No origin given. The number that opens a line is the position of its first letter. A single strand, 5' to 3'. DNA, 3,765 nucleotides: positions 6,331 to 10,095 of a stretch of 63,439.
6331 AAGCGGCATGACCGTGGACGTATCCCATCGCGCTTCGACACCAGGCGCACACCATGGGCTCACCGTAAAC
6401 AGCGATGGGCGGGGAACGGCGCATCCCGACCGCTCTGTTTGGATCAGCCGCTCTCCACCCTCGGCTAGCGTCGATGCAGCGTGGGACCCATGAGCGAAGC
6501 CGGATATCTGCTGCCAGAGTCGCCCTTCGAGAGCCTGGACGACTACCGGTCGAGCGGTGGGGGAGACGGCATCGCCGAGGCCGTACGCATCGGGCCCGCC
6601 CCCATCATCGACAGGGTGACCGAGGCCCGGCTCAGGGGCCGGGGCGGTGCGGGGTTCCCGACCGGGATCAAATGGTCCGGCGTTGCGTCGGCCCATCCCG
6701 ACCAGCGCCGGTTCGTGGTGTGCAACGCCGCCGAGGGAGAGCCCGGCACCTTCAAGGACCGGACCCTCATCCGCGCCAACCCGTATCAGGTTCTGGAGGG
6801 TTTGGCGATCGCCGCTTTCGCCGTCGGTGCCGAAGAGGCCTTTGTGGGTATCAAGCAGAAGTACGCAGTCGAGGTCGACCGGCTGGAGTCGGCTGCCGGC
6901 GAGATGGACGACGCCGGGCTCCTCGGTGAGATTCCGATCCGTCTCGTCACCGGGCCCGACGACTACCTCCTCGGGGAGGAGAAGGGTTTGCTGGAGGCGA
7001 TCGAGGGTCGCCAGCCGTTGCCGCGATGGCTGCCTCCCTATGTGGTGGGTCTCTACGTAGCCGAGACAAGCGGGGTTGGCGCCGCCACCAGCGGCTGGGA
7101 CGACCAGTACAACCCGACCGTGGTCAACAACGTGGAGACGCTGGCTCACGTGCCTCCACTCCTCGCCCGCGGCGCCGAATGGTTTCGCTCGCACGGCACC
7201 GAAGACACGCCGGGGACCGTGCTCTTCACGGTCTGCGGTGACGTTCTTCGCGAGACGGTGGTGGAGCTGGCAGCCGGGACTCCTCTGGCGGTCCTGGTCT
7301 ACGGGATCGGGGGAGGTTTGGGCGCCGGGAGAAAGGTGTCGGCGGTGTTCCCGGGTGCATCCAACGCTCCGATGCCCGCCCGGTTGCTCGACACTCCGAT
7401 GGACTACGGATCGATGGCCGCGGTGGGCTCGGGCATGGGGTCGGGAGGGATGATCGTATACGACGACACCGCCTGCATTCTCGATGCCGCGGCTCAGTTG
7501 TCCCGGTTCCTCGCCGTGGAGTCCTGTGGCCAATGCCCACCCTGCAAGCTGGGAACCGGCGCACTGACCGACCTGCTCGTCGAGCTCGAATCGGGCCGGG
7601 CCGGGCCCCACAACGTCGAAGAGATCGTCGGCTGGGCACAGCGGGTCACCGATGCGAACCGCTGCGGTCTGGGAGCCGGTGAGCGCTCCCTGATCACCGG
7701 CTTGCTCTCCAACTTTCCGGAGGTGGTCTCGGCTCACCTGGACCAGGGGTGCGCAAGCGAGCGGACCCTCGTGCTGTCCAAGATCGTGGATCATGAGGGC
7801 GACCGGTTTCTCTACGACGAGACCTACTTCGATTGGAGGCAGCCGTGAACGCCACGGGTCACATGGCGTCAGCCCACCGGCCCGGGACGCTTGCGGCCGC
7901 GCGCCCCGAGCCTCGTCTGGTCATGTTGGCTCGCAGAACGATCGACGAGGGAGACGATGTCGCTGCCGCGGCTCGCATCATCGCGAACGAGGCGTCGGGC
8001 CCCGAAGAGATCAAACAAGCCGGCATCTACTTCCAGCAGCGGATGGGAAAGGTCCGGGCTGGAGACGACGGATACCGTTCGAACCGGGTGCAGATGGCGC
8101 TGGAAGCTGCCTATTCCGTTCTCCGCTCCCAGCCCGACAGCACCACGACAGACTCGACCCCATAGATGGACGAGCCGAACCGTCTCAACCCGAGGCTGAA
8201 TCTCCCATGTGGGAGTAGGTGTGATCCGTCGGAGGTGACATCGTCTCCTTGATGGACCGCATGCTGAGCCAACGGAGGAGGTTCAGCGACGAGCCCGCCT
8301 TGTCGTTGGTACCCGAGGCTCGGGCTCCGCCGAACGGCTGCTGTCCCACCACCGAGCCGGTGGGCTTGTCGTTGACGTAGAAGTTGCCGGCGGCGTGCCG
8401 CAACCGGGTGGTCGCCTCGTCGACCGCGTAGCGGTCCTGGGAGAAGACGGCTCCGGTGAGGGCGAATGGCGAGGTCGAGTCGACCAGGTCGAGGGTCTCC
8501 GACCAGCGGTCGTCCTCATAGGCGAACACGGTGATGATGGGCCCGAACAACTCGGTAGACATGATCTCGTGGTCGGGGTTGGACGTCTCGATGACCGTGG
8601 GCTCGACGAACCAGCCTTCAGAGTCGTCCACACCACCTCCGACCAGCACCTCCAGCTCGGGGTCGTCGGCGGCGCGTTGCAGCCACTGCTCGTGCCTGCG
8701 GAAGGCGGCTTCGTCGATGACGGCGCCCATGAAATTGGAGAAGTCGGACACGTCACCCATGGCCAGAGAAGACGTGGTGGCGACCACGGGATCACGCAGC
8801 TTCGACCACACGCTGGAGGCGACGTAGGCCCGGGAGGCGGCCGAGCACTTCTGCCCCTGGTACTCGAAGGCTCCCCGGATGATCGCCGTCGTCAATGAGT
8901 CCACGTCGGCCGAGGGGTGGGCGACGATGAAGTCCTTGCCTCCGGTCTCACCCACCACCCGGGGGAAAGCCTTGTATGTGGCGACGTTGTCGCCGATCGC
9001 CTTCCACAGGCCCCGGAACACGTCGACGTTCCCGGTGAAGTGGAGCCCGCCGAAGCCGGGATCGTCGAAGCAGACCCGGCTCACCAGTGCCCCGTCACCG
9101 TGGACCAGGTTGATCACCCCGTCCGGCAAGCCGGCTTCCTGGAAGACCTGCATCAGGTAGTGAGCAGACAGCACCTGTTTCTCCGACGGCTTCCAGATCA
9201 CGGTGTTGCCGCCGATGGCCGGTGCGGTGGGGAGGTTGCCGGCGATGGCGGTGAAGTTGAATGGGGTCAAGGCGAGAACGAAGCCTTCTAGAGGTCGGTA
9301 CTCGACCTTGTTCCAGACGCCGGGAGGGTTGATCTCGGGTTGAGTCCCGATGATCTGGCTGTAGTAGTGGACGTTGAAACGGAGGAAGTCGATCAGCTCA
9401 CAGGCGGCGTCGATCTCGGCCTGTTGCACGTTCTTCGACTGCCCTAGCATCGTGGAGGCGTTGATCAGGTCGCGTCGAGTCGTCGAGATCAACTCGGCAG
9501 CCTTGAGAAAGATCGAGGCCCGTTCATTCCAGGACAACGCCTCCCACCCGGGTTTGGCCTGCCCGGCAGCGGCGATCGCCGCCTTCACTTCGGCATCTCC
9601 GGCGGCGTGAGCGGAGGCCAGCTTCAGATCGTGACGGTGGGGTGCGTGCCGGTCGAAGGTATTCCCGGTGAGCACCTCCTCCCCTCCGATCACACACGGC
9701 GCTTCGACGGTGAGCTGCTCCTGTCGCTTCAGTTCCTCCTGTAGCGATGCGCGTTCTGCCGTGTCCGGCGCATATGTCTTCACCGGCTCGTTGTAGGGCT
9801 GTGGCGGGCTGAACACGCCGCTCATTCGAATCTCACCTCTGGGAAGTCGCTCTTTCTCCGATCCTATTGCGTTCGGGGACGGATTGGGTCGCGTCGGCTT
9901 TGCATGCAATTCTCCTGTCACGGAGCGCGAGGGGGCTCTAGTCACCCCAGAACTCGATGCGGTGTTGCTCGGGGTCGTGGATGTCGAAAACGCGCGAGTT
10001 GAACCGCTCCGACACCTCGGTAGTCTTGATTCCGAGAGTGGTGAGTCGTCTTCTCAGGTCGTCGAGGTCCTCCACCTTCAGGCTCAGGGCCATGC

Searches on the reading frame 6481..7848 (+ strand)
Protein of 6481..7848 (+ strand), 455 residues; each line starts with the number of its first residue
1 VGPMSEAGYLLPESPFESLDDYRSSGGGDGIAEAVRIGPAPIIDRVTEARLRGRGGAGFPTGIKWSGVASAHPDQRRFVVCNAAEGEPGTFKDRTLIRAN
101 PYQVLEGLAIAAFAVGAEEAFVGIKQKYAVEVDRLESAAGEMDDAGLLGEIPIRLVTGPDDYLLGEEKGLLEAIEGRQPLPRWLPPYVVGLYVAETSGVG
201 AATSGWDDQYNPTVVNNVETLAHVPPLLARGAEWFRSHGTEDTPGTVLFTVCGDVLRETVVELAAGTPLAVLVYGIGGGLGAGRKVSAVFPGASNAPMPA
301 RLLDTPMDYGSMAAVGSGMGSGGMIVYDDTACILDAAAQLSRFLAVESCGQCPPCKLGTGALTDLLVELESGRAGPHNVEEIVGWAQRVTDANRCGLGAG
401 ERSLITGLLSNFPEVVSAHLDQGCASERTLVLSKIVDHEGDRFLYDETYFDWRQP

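Call 17: search_protein_families(library=ncbifam, proteins=[window:6481-7848:+], max_evalue=0.00001)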
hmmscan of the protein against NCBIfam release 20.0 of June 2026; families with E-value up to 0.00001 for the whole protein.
window:6481-7848:+ (455 aa): 6 families
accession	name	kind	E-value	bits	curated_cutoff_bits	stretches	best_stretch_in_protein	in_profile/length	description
TIGR01959.1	nuoF_fam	equivalog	3.1e-94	315.7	558.65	1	18-417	13-407/410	NADH-quinone oxidoreductase subunit NuoF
NF010120.0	PRK13596.1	equivalog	1.8e-84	283.8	389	1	18-425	19-422/433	NADH-quinone oxidoreductase subunit NuoF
NF008436.0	PRK11278.1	equivalog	1.6e-59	202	749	1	19-386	27-391/448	NADH-quinone oxidoreductase subunit NuoF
TIGR01945.1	rnfC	subfamily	3.1e-13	49.1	245.95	1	37-199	119-268/435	RnfABCDGE type electron transport complex subunit C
TIGR04481.1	PR_assoc_PrdC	equivalog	4.1e-13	48.9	490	1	42-180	76-201/425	proline reductase-associated electron transfer protein PrdC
NF003454.1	PRK05035.1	equivalog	2.1e-12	46.4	345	1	38-182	122-254/556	electron transport complex subunit RsxC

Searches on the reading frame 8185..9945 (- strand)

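Call 17: search_protein_families(library=ncbifam, proteins=[window:8185-9945:-], max_evalue=0.00001)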
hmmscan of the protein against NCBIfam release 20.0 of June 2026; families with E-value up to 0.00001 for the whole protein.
window:8185-9945:- (586 aa): 39 families (the best 25 are shown)
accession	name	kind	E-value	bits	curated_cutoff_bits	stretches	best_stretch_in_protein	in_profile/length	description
TIGR01236.1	D1pyr5carbox1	equivalog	9.5e-235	780.2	613.6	1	52-580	2-532/533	L-glutamate gamma-semialdehyde dehydrogenase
NF002852.0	PRK03137.1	subfamily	1.5e-104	350.6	648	1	52-568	7-513/514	L-glutamate gamma-semialdehyde dehydrogenase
TIGR01237.1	D1pyr5carbox2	equivalog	3.9e-93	313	659.65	1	52-568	3-510/511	L-glutamate gamma-semialdehyde dehydrogenase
NF008869.0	PRK11904.1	equivalog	4.1e-73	246.7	747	1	62-566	534-1025/1042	bifunctional proline dehydrogenase/L-glutamate gamma-semialdehyde dehydrogenase PutA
TIGR01238.1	D1pyr5carbox3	equivalog_domain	5.8e-64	216.4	485.2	1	65-563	21-499/500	L-glutamate gamma-semialdehyde dehydrogenase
NF008772.0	PRK11809.1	equivalog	1.7e-58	198.2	1750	1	66-565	631-1112/1318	trifunctional transcriptional regulator/proline dehydrogenase/L-glutamate gamma-semialdehyde dehydrogenase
NF010000.0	PRK13473.1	subfamily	2e-58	198.2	615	1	100-546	22-452/475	aminobutyraldehyde dehydrogenase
NF042993.1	AlphKGSA_gudD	equivalog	3.6e-56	190.9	770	1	96-548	20-461/481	alpha-ketoglutaric semialdehyde dehydrogenase GucD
TIGR01804.1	BADH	equivalog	8.9e-56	189.3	668.6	1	107-548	24-453/467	betaine-aldehyde dehydrogenase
NF006916.0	PRK09407.1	equivalog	3.5e-53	181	521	1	94-568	33-493/526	succinic semialdehyde dehydrogenase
NF052305.1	DioxValDhHalo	equivalog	5.4e-53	180.6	750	1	91-547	16-460/483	2,5-dioxovalerate dehydrogenase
NF009725.0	PRK13252.1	equivalog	5.5e-52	176.8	593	1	92-565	19-477/488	betaine-aldehyde dehydrogenase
NF040792.1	glyc_ald_dh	equivalog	5.6e-51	174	760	1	93-564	14-470/488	D-glyceraldehyde dehydrogenase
TIGR03250.1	PhnAcAld_DH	equivalog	1.9e-50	171.8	635.65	1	85-552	7-455/472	phosphonoacetaldehyde dehydrogenase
TIGR02299.1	HpaE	equivalog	3.5e-50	171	638.35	1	87-551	6-461/488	5-carboxymethyl-2-hydroxymuconate semialdehyde dehydrogenase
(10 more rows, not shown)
